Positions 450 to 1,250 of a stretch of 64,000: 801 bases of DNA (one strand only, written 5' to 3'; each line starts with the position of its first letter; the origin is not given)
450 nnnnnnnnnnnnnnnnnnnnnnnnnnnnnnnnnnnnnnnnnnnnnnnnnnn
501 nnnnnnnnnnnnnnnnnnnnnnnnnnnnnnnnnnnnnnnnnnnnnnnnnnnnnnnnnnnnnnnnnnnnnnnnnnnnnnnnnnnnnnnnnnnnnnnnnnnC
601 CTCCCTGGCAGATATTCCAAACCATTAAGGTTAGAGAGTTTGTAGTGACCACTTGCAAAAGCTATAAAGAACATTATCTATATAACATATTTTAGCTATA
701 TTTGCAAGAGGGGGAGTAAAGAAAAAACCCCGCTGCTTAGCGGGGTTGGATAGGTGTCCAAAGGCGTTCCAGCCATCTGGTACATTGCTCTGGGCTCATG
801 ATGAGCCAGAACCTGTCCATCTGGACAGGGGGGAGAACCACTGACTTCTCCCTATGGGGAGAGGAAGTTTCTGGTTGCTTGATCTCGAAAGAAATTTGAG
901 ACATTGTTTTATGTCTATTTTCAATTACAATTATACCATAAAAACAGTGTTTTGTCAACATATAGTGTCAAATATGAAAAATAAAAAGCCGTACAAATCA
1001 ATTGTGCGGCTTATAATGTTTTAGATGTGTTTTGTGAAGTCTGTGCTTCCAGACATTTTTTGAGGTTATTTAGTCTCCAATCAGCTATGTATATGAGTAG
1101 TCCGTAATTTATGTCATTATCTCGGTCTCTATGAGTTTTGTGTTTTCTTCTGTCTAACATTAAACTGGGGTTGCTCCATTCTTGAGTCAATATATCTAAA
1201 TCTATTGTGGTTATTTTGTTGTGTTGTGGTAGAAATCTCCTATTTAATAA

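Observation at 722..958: Promoter, multi-hairpin GC-rich RNA and terminator unit on the minus strand upstream of an EEP gene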

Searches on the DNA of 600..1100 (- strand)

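Call 4: search_rna_families(source=window, start=600, end=1100, threshold=evalue, max_evalue=10, show_alignments=3)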
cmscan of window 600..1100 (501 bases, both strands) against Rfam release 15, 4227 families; matches with E-value up to 10: 14.
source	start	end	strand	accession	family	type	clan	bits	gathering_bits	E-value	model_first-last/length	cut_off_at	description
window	719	844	-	RF02837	anti-hemB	Gene; sRNA;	-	19.7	49.5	0.033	1-81/81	no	Burkholderia RNA 7 (anti-hemB)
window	963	1037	+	RF01896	mir-142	Gene; miRNA;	-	19.7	57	0.23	1-85/85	no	mir-142 microRNA precursor family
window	723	754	-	RF02701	PsrR1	Gene; sRNA;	-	19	42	0.44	46-79/79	no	Photosynthesis regulatory RNA1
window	649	748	+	RF00506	Thr_leader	Cis-reg; leader;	-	17.8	55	0.8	1-118/118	no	Threonine operon leader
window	720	825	-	RF00513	Trp_leader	Cis-reg; leader;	-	17.1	41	0.87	1-100/100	no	Tryptophan operon leader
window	913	990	-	RF00535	snoMe28S-Am982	Gene; snRNA; snoRNA; CD-box;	CL00054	16.7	49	4.9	1-80/80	no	Small nucleolar RNA Me28S-Am982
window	720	759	+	RF02628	Hrs1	Gene; sRNA;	-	16.4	56.4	1.4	1-74/74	no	Hfq-regulated sRNA 1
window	722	769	+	RF01696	Chlorobi-1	Gene; sRNA;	-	16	50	0.11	1-67/67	no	Chlorobi-1 RNA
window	650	710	-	RF03745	mir-2063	Gene; miRNA;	-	15.3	100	7.8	1-77/77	no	mir-2063 microRNA precursor family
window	1053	1098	-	RF01977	HOTAIRM1_3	Gene; lncRNA;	-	15.2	37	0.29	17-59/59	no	HOX antisense intergenic RNA myeloid 1 conserved region 3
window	791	852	+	RF00274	SNORD57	Gene; snRNA; snoRNA; CD-box;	CL00058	14.4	47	5.5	1-72/72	no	Small nucleolar RNA SNORD57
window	667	829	+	RF01669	P14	Gene; sRNA;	-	12.9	45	6.3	1-146/146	no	Pseudomonas sRNA P14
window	804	932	+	RF01633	ceN43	Gene; snRNA; snoRNA; HACA-box;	-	12.9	50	9.1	1-129/129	no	Caenorhabditis snoRNA ceN43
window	660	785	+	RF02160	PART1_2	Gene; lncRNA;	-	8.7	55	5.9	108-249/249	no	Prostate androgen-regulated transcript 1 conserved region 2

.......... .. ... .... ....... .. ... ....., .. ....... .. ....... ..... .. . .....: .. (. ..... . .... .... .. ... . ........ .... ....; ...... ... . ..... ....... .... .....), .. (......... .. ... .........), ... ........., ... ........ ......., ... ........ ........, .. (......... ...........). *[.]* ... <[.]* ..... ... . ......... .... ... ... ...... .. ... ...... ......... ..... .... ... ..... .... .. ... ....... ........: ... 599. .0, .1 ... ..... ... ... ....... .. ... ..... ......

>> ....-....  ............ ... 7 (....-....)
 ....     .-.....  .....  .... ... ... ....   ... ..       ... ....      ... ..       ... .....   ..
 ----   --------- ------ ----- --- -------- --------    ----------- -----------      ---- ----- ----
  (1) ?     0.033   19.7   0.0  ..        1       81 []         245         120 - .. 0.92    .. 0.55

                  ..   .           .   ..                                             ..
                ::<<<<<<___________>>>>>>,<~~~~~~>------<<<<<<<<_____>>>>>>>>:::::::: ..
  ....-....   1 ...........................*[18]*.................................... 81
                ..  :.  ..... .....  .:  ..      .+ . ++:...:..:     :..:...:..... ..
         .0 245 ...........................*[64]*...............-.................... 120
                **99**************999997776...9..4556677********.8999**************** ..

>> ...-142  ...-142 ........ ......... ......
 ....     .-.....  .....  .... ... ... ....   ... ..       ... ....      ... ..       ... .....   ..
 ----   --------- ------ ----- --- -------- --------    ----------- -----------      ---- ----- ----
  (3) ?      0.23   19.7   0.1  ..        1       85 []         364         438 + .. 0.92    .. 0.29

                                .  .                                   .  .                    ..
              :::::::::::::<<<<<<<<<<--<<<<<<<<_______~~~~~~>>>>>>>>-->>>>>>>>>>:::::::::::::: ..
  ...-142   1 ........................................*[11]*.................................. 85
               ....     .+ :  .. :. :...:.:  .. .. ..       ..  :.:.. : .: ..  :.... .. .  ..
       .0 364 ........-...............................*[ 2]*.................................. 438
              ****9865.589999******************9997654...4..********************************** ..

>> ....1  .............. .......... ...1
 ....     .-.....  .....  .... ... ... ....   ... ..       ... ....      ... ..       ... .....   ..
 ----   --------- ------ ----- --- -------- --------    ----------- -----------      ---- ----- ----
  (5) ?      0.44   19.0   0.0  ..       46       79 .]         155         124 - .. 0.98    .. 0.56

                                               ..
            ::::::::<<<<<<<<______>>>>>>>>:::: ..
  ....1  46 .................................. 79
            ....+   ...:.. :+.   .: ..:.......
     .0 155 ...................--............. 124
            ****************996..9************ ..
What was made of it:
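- On Any Rfam family: The best local hit is 19.7 bits against a threshold of 49.5, driven by the terminator (call 4).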

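Call 9: search_dna_similar(query=window:700-970:-, collection=phages, mode=distant, max_evalue=0.01)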
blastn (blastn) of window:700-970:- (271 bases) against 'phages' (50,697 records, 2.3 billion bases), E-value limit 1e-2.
No match.

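Call 10: search_dna_similar(query=window:700-970:-, collection=plasmids, mode=distant, max_evalue=0.01)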
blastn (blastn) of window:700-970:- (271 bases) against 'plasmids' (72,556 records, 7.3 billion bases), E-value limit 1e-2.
No match.
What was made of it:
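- Tried and rejected: blastn against the phage and plasmid collections gave no match (calls 9, 10).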

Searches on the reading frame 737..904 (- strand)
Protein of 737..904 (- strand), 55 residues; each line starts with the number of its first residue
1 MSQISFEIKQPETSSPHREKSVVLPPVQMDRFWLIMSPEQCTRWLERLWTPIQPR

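Call 13: search_protein_families(library=pfam, proteins=[window:737-904:-], max_evalue=0.01)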
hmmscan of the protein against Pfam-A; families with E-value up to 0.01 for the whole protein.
window:737-904:- (55 aa): 0 families

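Call 51: search_protein_representatives(protein=window:737-904:-)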
Query: 55 residues. Proteins with E-value up to 0.001 (for the whole library): 3; up to 1e-10: 1; up to 1e-30: 0. The best 3 are listed.
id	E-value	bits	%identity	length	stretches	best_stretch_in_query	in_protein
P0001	5.3e-14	67.3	67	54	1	5-55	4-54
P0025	9.9e-07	44.5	49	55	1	1-55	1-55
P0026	6.9e-05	38.8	34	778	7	14-45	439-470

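Call 54: find_encoding_contigs(protein=P0025, flank=3000, max_places=6)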
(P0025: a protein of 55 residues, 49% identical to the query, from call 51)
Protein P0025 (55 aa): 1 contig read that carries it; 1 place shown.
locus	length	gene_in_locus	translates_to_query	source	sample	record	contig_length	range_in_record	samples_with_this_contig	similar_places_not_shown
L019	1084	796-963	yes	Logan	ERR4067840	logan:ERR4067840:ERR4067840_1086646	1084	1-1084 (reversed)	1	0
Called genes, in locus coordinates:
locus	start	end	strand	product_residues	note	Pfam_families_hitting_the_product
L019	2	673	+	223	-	?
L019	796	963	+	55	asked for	-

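Call 65: search_protein_families(library=ncbifam, proteins=[window:737-904:-], max_evalue=1)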
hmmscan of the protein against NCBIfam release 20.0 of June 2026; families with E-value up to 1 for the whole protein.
window:737-904:- (55 aa): 0 families

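Call 66: search_protein_families(library=padloc, proteins=[window:737-904:-], max_evalue=1)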
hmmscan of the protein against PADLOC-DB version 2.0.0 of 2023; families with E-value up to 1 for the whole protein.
window:737-904:- (55 aa): 0 families
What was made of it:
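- On Type III toxin-antitoxin antitoxin RNA (ToxI-like): The downstream gene is EEP-like, and there is no PADLOC hit (call 66).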

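Call 67: search_protein_families(library=pfam, proteins=[window:737-904:-, P0025], max_evalue=10)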
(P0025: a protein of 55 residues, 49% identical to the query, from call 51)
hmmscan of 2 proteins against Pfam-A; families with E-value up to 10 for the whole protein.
window:737-904:- (55 aa): 0 families

P0025 (55 aa): 0 families

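Call 75: search_solved_structures(query=A6, max_evalue=10)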
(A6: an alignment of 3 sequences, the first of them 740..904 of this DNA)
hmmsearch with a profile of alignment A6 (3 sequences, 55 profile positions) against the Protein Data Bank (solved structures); distinct sequences matched with E-value up to 10: 1.
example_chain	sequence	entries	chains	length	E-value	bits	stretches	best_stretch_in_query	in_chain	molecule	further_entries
6xgt_E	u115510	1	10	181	8.5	9.7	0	12-27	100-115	Cyanate hydratase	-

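Call 80: predict_structure(alignment_id=A6)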
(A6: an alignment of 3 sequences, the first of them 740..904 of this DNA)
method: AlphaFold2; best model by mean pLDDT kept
length: 55 residues; sequences in the alignment: 3
mean_pLDDT: 61.7   pTM: 0.27
mean pLDDT of the five models: 61.7, 61.1, 58.9, 58.8, 55.8
residues with pLDDT >= 90: 0; 70-90: 15; 50-70: 30; < 50: 10
segments of 3 or more residues with pLDDT < 50: 11-13, 15-17
pLDDT, mean of each block of 10 residues (from residue 1): 51 50 57 70 80 64
secondary structure, 60 per line:
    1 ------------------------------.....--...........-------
elements in order: H31-35 H38-48
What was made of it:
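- AlphaFold gives only pLDDT 62 (call 80), and no family or structure matches (calls 13, 65-67, 75).
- Tried and rejected: I therefore ran no fold search (call 80).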

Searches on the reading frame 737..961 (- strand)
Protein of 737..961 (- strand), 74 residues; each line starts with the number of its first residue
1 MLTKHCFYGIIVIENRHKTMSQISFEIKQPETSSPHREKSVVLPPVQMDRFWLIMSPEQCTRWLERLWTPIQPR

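Call 18: find_homologous_proteins(query=window:737-961:-, max_evalue=10)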
Query window:737-961:- (74 aa): 1 proteins with E <= 10 among 1 candidates.
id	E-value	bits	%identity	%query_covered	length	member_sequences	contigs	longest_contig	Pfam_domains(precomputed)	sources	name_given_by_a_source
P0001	5.4e-13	66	67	69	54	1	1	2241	-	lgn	-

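Call 21: find_encoding_contigs(protein=P0001, flank=6000)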
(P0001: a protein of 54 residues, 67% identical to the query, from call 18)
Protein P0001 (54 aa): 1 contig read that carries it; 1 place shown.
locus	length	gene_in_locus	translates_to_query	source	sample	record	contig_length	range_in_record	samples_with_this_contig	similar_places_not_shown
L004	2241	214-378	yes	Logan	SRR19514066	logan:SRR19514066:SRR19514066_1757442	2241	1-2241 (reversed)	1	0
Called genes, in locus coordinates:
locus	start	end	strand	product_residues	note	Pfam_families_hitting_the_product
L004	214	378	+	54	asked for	-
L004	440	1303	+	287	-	-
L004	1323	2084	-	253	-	PF00535:Glycos_transf_2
